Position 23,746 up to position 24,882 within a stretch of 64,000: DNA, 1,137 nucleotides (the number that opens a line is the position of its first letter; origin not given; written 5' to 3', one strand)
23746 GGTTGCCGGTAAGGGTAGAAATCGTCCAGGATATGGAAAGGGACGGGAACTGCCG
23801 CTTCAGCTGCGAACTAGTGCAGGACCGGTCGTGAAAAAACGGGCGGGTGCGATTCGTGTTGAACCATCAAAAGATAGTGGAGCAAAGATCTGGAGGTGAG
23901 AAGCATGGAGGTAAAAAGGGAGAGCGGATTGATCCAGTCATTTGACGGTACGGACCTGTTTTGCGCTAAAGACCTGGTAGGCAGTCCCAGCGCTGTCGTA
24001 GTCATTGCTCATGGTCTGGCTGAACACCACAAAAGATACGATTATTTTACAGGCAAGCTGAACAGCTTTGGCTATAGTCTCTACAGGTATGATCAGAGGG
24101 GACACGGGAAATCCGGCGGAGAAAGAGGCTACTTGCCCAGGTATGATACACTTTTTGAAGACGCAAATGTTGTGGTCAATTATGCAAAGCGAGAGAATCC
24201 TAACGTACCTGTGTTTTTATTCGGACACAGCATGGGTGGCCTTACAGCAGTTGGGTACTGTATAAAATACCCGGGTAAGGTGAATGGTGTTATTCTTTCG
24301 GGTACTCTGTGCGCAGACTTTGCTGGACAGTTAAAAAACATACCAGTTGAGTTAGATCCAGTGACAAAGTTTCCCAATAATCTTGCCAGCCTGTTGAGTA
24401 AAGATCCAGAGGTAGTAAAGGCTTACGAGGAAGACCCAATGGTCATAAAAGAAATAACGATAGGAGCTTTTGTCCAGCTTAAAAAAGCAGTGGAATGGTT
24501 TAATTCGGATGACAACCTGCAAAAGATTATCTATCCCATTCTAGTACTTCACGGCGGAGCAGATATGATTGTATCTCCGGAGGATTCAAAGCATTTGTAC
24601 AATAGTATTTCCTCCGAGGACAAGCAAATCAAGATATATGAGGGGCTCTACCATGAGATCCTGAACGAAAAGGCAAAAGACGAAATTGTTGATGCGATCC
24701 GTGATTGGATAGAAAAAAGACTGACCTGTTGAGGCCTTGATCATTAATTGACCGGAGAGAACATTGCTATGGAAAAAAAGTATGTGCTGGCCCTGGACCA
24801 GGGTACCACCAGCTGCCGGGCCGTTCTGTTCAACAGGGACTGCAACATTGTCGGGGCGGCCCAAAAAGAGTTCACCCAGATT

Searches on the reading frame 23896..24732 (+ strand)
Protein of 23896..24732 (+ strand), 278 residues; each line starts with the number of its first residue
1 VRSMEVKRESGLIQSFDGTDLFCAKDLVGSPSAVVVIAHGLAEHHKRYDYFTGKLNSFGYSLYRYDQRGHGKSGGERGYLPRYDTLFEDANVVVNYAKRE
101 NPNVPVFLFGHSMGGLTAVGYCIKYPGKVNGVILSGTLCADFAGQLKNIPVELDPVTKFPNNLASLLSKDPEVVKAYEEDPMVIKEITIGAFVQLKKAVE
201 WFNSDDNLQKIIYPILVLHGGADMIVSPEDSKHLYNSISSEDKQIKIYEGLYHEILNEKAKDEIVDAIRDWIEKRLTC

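Call 4: search_protein_families(library=pfam, proteins=[window:23896-24732:+], max_evalue=0.01)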
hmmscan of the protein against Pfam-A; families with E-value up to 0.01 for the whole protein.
window:23896-24732:+ (278 aa): 11 families
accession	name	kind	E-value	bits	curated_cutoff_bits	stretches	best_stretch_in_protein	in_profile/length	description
PF12146.15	Hydrolase_4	-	4.4e-71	239.4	27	1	30-259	2-238/239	Serine aminopeptidase, S33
PF00561.26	Abhydrolase_1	-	7.7e-20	72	25.8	1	34-139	2-103/245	alpha/beta hydrolase fold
PF12697.13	Abhydrolase_6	-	2.7e-13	51.5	26.3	1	35-267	1-217/217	Alpha/beta hydrolase family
PF20408.4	Abhydrolase_11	-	1.8e-05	25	27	1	32-136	2-106/193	Alpha/beta hydrolase domain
PF02230.22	Abhydrolase_2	-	2.6e-05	24.6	23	0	102-139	103-141/217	Phospholipase/Carboxylesterase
PF01738.24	DLH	-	6.5e-05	23.1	21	1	206-261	137-194/217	Dienelactone hydrolase family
PF00326.27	Peptidase_S9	-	0.00027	20.9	22.6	1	199-276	129-210/213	Prolyl oligopeptidase family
PF12695.13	Abhydrolase_5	-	0.0016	18.7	27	0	98-138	50-90/164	Alpha/beta hydrolase family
PF03959.19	FSH1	-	0.0029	17.7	21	0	199-246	150-193/211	Serine hydrolase (FSH1)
PF03583.20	LIP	-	0.004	17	23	0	212-276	215-278/286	Secretory lipase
PF00756.26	Esterase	-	0.0079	16.4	22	0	98-134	110-145/251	Putative esterase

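Call 5: search_protein_families(library=ncbifam, proteins=[window:23896-24732:+], max_evalue=0.01)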
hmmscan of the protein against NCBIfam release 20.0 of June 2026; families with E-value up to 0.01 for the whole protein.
window:23896-24732:+ (278 aa): 28 families (the best 25 are shown)
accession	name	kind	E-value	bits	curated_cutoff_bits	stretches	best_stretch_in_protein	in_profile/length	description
NF047920.1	lactonase_UilS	equivalog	2.2e-15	57.1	400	2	192-276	201-285/285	UilS family quorum-quenching N-acyl-homoserine lactonase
NF051487.1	bifunc_PcaCD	exception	2.4e-15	56.5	430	1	31-137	171-271/413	bifunctional 4-carboxymuconolactone decarboxylase/3-oxoadipate enol-lactonase PcaCD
NF050089.1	i_nPHAscl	equivalog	9e-13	47.9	300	2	32-135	18-115/288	intracellular short-chain-length polyhydroxyalkanoate depolymerase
NF041096.1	esterase_EstD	equivalog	2e-12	46.9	600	1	55-260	191-392/421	esterase EstD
TIGR01607.1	PST-A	paralog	4.6e-12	45.7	218.25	1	185-273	243-331/332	Plasmodium subtelomeric family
TIGR01250.1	pro_imino_pep_2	subfamily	5.9e-12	45.7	167.65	1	21-138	15-130/288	proline iminopeptidase-family hydrolase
NF041759.1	mac_hydro_EstT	equivalog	1.8e-11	43.7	450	2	49-137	40-126/278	macrolide hydrolase EstT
NF052610.1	macro_16_ester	equivalog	2.2e-11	43.7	420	2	47-177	39-166/281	alpha/beta fold macrolide esterase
NF051488.1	bifunc_PcaDC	exception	5.3e-10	39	390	2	32-137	12-111/375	bifunctional 3-oxoadipate enol-lactonase/4-carboxymuconolactone decarboxylase PcaDC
TIGR03695.1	menH_SHCHC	equivalog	2.3e-09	37.1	208.55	1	33-137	3-104/252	2-succinyl-6-hydroxy-2,4-cyclohexadiene-1-carboxylate synthase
TIGR02427.1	protocat_pcaD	equivalog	3.1e-09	36.6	255.85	1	45-137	26-112/251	3-oxoadipate enol-lactonase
NF045948.1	ProImpepThrmp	equivalog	3.6e-09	36.5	500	1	35-139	28-130/291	proline iminopeptidase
NF008019.0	PRK10749.1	equivalog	5.1e-09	35.6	362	1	32-137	54-164/335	lysophospholipase L2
NF045945.1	ProImpepLactob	equivalog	9e-08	31.9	400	1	36-139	32-133/293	proline iminopeptidase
NF052543.1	PhlpBipLPA4030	equivalog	2.3e-07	30.4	450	1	28-275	66-310/312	phospholipase BipL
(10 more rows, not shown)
